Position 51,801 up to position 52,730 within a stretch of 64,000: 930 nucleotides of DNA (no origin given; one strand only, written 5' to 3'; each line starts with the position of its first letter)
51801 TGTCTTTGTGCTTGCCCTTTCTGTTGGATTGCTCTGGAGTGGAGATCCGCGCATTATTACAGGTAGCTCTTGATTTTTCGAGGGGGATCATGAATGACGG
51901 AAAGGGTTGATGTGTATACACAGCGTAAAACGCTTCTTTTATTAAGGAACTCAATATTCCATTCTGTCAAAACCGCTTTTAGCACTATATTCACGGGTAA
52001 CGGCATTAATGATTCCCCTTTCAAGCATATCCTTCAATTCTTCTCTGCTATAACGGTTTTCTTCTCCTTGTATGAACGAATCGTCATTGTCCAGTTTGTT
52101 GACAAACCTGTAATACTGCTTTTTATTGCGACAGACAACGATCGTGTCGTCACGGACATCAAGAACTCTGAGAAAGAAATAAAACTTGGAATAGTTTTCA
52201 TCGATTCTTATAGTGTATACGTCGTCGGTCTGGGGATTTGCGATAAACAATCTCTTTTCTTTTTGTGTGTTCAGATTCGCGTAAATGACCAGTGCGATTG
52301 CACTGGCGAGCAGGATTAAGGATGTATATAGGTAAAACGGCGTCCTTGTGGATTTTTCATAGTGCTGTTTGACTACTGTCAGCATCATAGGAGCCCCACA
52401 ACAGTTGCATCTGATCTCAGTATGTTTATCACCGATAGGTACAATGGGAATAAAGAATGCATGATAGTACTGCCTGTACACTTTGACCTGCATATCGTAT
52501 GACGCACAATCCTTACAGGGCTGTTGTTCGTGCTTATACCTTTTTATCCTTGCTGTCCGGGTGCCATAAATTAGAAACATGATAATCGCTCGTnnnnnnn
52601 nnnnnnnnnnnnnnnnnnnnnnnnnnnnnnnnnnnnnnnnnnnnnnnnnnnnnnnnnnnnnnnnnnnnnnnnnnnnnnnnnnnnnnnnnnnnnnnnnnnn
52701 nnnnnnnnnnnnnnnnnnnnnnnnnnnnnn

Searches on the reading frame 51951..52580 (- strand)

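Call 69: search_protein_families(library=pfam, proteins=[window:51951-52580:-], max_evalue=0.001)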
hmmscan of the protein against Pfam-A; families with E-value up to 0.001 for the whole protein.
window:51951-52580:- (209 aa): 1 family
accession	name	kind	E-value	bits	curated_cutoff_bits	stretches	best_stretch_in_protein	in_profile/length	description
PF17032.10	Zn_ribbon_15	-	7.3e-07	30.3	28.9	1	22-66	3-48/73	zinc-ribbon family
